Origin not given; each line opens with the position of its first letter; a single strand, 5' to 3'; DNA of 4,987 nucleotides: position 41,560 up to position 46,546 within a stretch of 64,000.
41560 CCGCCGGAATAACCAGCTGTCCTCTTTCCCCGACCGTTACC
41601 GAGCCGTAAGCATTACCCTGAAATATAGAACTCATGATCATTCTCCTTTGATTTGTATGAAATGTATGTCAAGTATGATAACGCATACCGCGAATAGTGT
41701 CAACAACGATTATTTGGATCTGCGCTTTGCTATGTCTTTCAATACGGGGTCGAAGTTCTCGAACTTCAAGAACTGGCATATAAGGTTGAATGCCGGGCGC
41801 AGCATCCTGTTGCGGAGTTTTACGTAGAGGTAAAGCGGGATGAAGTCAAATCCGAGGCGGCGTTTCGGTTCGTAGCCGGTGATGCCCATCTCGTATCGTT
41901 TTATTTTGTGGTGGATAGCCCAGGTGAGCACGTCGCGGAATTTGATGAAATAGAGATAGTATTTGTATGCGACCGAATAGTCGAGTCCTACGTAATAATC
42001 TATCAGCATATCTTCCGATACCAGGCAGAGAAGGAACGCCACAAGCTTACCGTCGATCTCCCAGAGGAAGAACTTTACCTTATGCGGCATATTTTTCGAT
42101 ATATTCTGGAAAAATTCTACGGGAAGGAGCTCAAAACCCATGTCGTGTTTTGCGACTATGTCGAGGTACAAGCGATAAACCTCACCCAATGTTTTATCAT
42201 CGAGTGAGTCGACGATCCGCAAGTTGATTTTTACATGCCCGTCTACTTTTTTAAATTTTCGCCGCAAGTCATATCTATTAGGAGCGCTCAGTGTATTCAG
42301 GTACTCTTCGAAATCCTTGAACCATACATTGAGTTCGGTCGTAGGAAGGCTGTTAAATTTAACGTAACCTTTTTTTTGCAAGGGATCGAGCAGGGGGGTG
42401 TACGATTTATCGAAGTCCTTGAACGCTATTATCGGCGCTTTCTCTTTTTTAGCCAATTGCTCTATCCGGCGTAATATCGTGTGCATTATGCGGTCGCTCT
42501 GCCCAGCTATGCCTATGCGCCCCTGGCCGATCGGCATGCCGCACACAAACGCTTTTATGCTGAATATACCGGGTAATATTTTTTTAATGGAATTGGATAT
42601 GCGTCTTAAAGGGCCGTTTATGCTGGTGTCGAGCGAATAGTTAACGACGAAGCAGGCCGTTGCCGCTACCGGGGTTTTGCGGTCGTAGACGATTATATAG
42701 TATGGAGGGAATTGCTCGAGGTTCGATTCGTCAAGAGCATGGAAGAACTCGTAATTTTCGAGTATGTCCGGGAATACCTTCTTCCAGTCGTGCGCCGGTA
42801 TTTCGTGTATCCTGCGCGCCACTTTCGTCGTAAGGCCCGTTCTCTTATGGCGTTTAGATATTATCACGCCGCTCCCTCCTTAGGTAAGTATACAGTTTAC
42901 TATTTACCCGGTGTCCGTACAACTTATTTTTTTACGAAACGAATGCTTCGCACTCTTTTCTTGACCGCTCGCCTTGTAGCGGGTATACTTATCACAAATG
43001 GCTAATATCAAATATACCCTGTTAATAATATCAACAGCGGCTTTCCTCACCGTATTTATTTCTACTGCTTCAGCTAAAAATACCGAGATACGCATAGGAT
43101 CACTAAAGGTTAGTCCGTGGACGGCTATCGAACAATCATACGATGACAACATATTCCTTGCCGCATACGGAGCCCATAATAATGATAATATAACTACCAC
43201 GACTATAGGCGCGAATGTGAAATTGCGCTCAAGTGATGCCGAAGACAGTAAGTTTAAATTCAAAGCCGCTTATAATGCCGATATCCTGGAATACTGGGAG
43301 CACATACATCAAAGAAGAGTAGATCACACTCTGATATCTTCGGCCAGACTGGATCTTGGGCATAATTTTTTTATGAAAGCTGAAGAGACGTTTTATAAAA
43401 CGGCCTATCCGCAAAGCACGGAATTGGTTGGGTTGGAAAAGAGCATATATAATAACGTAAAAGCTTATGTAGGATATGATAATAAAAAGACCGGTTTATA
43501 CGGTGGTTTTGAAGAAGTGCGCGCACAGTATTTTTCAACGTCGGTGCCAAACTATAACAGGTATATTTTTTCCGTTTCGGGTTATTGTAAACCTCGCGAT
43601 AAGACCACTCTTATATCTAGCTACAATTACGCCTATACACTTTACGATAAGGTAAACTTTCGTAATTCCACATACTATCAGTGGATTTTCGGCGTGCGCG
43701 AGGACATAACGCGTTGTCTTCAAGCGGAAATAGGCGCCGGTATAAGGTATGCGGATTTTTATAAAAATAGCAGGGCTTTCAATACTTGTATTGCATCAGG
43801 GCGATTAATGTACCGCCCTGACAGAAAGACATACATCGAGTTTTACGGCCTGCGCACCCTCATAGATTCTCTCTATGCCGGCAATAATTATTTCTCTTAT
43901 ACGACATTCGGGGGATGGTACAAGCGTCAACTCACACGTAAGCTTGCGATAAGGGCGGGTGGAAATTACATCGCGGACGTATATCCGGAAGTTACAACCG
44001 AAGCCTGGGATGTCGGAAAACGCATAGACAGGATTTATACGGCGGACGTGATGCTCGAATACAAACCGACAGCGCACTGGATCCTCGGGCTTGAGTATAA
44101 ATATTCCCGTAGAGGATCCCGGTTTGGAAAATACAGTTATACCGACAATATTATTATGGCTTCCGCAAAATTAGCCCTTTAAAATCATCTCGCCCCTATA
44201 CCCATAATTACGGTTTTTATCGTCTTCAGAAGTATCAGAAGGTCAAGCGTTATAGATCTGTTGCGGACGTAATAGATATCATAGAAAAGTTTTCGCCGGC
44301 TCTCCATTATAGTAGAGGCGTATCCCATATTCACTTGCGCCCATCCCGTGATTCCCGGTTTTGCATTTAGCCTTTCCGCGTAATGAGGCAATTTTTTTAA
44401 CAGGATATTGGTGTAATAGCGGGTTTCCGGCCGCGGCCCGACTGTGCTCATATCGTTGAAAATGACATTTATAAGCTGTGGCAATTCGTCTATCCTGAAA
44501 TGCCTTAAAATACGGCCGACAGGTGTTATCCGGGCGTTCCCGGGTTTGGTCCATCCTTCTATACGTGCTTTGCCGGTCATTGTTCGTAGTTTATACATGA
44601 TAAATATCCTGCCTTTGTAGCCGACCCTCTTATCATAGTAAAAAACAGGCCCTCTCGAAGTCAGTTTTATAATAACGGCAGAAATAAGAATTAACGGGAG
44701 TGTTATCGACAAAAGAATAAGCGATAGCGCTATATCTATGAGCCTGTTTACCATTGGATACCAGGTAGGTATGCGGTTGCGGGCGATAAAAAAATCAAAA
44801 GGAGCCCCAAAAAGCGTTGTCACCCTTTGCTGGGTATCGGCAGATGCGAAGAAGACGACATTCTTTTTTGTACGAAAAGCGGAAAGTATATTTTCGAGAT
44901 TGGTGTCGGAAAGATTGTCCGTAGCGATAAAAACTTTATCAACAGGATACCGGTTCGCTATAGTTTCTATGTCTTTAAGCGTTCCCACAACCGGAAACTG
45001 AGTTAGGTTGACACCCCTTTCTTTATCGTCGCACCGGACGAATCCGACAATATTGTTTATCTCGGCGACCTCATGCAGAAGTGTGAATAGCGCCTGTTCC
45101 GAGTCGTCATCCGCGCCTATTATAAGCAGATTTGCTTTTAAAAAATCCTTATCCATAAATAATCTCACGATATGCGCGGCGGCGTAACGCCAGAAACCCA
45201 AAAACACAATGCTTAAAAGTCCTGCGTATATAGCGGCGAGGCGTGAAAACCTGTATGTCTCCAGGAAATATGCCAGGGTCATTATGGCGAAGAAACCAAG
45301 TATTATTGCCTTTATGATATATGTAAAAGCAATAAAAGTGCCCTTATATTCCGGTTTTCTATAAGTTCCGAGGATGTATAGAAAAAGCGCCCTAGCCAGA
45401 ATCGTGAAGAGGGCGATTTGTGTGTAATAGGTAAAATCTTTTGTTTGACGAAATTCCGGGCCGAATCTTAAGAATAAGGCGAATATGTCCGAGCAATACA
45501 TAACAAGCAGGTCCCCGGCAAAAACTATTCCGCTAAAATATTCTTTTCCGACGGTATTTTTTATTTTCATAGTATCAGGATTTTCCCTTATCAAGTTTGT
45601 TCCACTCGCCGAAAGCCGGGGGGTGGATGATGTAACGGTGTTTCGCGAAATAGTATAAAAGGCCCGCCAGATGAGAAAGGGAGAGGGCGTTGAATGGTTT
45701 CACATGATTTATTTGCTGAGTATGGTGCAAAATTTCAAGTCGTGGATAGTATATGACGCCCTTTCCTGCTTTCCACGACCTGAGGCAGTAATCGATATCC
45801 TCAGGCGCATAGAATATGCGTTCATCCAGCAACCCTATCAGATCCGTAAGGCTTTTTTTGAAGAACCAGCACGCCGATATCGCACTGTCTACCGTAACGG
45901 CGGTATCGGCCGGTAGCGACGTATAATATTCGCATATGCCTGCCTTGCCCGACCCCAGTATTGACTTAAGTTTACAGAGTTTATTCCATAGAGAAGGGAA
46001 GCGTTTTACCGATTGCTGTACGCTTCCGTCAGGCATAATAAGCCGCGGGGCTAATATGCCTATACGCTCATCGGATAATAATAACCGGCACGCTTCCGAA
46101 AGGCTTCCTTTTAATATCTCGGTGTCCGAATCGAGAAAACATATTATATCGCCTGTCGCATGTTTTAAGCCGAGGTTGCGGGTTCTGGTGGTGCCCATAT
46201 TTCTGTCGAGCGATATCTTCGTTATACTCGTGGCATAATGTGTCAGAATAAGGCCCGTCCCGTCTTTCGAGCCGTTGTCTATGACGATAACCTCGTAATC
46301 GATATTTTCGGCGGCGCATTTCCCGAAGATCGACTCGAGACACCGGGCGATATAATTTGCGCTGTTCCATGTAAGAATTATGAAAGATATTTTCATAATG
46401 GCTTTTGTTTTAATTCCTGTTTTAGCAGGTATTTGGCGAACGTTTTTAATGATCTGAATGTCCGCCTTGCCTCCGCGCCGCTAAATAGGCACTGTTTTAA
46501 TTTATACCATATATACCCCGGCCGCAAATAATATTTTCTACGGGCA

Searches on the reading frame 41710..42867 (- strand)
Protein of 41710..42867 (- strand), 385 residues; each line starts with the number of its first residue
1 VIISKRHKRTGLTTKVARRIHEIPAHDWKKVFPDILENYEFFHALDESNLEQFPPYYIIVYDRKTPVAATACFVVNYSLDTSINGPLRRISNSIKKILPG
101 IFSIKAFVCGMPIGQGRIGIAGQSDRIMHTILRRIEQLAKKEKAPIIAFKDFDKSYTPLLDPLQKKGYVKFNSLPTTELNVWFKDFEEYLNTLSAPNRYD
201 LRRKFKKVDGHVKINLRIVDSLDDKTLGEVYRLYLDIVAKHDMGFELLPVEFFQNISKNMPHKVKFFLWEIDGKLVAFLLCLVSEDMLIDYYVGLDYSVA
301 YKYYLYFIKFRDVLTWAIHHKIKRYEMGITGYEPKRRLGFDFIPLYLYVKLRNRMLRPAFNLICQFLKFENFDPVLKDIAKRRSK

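Call 84: search_protein_families(library=pfam, proteins=[window:41710-42867:-], max_evalue=0.0001)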
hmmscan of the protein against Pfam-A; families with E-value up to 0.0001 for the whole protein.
window:41710-42867:- (385 aa): 2 families
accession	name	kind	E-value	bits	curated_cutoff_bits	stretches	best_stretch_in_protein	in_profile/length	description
PF04339.18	FemAB_like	-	5.5e-21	75.6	27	1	20-357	2-340/369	Peptidogalycan biosysnthesis/recognition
PF13480.13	Acetyltransf_6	-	9.1e-14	52.3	22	1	198-333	4-140/143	Acetyltransferase (GNAT) domain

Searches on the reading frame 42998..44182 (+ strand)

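Call 84: search_protein_families(library=pfam, proteins=[window:42998-44182:+], max_evalue=0.0001)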
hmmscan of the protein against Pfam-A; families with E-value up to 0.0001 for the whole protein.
window:42998-44182:+ (394 aa): 1 family
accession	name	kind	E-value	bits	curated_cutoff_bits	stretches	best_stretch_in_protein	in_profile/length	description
PF10082.15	BBP2_2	-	1.7e-15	57.3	23.7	1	218-392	209-376/378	Putative beta-barrel porin 2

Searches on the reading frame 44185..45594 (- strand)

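Call 84: search_protein_families(library=pfam, proteins=[window:44185-45594:-], max_evalue=0.0001)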
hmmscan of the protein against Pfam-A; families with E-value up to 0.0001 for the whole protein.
window:44185-45594:- (469 aa): 2 families
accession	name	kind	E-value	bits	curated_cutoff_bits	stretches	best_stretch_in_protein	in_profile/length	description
PF02397.22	Bac_transf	-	2.1e-58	197.2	27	1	284-463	2-178/179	Bacterial sugar transferase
PF13727.12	CoA_binding_3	-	9.8e-15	55.4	25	1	74-241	2-165/175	CoA-binding domain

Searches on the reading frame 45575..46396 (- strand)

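Call 84: search_protein_families(library=pfam, proteins=[window:45575-46396:-], max_evalue=0.0001)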
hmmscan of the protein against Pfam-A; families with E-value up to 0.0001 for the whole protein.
window:45575-46396:- (273 aa): 3 families
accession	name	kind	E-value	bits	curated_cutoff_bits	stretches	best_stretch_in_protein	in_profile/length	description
PF00535.33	Glycos_transf_2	-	3.9e-27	95.6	23.3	1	4-131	1-128/168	Glycosyl transferase family 2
PF13641.12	Glyco_tranf_2_3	-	1.9e-11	44.9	27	1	3-226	3-213/230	Glycosyltransferase like family 2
PF10111.15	Glyco_tranf_2_2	-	2e-06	28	27.3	1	33-94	29-94/276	Glycosyltransferase like family 2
